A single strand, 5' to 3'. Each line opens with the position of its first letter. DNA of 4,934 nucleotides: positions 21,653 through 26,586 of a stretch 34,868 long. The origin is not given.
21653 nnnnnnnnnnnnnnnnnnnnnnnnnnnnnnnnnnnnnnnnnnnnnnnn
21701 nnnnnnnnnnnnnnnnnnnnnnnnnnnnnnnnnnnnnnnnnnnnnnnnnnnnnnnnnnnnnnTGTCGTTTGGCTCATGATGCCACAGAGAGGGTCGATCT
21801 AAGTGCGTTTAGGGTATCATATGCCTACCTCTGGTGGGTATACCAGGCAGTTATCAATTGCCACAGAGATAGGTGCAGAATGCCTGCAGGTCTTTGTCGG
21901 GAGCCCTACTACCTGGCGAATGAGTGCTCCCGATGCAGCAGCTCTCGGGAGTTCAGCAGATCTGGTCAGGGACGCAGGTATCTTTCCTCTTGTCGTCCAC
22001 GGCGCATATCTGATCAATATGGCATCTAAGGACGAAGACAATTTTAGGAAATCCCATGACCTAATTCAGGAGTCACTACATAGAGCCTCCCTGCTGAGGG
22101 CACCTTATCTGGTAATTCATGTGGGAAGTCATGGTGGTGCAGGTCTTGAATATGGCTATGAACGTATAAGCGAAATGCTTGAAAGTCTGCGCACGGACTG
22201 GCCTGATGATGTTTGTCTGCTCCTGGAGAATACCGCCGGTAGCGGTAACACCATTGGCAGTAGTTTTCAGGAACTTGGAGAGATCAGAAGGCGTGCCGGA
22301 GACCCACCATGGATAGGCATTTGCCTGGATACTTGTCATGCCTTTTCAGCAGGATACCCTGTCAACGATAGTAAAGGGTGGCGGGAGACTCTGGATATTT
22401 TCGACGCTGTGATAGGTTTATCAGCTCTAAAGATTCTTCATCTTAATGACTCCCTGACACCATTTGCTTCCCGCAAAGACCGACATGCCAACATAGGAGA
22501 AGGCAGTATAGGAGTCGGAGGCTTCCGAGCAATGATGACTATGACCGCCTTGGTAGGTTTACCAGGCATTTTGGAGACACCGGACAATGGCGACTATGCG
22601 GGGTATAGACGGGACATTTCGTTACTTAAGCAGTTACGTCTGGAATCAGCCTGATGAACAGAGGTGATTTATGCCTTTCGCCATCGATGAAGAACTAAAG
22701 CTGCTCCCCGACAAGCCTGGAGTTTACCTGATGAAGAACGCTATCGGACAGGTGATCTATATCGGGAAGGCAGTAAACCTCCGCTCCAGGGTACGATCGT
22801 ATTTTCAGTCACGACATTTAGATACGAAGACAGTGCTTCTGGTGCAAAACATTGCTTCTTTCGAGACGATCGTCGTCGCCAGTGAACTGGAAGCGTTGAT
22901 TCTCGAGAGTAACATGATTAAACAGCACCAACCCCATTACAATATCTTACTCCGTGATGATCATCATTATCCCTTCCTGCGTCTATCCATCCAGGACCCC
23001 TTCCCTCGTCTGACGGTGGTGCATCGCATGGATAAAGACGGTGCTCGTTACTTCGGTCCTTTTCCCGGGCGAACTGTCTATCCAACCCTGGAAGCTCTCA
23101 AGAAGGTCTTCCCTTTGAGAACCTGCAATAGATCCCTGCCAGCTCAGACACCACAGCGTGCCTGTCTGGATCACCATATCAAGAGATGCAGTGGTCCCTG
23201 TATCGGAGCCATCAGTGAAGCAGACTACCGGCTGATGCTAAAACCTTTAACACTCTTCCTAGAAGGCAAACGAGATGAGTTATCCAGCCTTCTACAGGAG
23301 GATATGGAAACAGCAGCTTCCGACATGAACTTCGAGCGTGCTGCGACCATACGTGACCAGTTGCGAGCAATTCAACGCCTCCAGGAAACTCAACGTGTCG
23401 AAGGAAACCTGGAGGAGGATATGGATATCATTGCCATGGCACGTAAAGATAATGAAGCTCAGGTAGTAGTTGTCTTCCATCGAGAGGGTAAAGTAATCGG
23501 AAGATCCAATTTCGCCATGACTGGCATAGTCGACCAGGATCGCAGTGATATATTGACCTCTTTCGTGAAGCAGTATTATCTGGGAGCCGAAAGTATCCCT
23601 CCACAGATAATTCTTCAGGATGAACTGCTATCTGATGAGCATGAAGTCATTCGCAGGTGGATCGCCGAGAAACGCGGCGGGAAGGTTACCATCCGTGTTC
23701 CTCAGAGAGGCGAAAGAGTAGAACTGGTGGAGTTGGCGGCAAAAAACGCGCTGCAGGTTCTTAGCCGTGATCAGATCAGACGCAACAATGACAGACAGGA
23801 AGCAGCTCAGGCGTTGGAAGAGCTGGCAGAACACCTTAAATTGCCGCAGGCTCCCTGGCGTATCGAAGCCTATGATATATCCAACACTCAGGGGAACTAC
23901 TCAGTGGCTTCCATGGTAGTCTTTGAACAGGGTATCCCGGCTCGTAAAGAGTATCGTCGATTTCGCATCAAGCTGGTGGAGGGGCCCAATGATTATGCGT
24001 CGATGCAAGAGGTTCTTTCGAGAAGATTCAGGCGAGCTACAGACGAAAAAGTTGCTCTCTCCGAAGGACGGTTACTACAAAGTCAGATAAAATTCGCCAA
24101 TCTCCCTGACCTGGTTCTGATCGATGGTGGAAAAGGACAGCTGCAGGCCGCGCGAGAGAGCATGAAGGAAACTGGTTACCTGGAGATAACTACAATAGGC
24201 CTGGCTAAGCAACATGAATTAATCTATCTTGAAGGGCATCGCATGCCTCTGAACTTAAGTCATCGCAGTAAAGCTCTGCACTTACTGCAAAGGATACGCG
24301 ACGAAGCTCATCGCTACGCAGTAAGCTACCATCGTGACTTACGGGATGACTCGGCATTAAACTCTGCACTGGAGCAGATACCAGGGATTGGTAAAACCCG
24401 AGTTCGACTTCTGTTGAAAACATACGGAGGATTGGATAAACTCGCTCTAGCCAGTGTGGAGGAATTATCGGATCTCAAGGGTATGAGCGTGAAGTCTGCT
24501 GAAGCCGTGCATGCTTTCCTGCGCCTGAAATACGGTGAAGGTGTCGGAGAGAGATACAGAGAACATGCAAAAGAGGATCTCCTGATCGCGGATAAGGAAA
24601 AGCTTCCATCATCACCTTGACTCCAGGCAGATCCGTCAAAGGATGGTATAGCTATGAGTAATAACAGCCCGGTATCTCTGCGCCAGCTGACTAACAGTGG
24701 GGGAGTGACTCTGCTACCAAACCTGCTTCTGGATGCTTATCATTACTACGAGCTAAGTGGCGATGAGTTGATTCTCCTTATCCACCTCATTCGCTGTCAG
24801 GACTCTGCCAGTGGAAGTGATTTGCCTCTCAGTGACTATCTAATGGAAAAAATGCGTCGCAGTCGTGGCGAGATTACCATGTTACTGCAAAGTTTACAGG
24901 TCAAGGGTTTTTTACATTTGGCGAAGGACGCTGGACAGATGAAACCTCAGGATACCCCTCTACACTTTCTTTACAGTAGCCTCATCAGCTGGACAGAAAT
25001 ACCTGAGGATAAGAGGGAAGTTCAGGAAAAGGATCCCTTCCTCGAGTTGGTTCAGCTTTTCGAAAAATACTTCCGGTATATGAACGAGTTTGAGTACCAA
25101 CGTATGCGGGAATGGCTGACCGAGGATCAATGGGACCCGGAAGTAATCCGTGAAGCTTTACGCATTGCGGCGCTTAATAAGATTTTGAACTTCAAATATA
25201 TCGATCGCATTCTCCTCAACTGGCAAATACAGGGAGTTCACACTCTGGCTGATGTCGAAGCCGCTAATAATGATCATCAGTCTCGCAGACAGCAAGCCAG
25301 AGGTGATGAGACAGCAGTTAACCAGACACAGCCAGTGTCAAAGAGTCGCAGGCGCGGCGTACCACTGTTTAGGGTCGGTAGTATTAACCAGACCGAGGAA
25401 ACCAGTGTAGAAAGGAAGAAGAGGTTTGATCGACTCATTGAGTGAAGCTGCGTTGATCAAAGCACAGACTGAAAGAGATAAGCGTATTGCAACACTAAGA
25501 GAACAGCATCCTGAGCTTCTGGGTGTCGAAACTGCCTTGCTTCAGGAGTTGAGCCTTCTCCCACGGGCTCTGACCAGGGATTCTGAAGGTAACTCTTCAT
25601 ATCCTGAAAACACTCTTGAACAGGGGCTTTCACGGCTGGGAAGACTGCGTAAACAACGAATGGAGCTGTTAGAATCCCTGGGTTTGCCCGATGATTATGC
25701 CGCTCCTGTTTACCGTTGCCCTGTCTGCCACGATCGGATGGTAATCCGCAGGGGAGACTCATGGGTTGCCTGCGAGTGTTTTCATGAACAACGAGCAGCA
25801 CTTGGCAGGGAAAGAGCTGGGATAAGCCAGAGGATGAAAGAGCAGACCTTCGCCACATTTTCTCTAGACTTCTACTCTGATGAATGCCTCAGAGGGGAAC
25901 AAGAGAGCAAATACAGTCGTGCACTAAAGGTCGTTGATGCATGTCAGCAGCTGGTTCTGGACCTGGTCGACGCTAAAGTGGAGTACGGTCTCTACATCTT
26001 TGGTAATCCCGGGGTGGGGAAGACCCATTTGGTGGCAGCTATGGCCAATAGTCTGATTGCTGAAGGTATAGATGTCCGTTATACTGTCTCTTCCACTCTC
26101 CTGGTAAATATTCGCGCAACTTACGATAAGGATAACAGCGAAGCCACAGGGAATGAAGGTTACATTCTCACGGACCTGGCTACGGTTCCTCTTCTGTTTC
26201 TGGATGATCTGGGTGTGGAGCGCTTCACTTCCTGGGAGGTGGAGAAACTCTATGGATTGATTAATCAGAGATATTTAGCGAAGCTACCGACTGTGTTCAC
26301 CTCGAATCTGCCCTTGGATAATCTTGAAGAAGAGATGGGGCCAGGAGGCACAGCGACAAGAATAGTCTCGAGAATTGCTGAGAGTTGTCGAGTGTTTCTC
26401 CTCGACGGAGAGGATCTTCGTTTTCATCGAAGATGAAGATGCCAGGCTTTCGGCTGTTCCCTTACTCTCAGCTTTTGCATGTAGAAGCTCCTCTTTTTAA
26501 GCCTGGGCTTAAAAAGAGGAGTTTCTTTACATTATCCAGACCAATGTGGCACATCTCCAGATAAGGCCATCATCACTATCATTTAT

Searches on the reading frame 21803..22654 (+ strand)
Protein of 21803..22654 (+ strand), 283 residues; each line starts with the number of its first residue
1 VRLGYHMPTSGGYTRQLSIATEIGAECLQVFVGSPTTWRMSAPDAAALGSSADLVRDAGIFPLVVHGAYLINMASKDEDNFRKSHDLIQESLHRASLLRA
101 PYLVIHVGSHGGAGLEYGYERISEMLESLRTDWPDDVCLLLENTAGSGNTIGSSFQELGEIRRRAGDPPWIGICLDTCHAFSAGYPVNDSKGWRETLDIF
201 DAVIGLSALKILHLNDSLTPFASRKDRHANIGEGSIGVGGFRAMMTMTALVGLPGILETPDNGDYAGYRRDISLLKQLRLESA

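Call 44: search_protein_families(library=pfam, proteins=[window:21803-22654:+], max_evalue=0.00001)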
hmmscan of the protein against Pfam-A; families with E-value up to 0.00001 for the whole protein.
window:21803-22654:+ (283 aa): 1 family
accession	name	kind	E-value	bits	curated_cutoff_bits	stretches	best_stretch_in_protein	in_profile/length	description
PF01261.30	AP_endonuc_2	-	3.9e-42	145.1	31.1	1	19-277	3-248/249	Xylose isomerase-like TIM barrel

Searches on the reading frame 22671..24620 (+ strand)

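Call 44: search_protein_families(library=pfam, proteins=[window:22671-24620:+], max_evalue=0.00001)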
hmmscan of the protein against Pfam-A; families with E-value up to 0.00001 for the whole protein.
window:22671-24620:+ (649 aa): 7 families
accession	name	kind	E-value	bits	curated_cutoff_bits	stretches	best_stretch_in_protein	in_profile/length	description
PF08459.17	UvrC_RNaseH_dom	-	3.3e-55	186.7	22.3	1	387-551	2-159/159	UvrC RNAse H endonuclease domain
PF22920.2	UvrC_RNaseH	-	1.2e-33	115.9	24.3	1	250-366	1-115/116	UvrC Ribonuclease H-like domain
PF02151.25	UVR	-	2.3e-09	37.1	21.5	1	208-236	7-35/36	UvrB/uvrC motif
PF14520.12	HHH_5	-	3.5e-09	37.4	27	1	566-618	3-56/57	Helix-hairpin-helix domain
PF01541.30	GIY-YIG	-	4.5e-09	36.9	22.6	1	16-91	2-78/78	GIY-YIG catalytic domain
PF00633.29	HHH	-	2.2e-06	27.6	24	0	588-616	2-30/30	Helix-hairpin-helix motif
PF12826.13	HHH_2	-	3.3e-06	27.6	27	1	570-618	8-56/64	Helix-hairpin-helix motif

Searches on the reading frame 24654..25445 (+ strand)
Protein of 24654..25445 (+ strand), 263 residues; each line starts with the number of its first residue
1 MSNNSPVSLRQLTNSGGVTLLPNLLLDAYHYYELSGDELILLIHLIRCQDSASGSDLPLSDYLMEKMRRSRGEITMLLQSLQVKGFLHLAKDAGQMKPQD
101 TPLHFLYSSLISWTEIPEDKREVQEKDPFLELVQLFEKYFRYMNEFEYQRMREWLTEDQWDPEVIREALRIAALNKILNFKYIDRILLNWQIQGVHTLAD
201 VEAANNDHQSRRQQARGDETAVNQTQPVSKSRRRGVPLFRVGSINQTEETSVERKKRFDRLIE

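Call 44: search_protein_families(library=pfam, proteins=[window:24654-25445:+], max_evalue=0.00001)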
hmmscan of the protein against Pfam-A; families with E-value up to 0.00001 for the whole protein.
window:24654-25445:+ (263 aa): 2 families
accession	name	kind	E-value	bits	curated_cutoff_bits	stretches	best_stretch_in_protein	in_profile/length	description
PF07261.16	DnaB_2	-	1.6e-17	63.4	22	1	134-204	2-73/74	Replication initiation and membrane attachment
PF21984.2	DnaD_N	-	2.6e-08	34.4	27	1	22-112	2-92/101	DnaD N-terminal domain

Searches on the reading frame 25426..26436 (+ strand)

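Call 44: search_protein_families(library=pfam, proteins=[window:25426-26436:+], max_evalue=0.00001)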
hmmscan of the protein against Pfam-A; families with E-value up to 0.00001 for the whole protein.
window:25426-26436:+ (336 aa): 1 family
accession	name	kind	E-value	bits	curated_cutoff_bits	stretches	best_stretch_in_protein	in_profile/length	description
PF01695.23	IstB_IS21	-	4.6e-20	72.6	24.1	1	189-334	95-233/238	IstB-like ATP binding protein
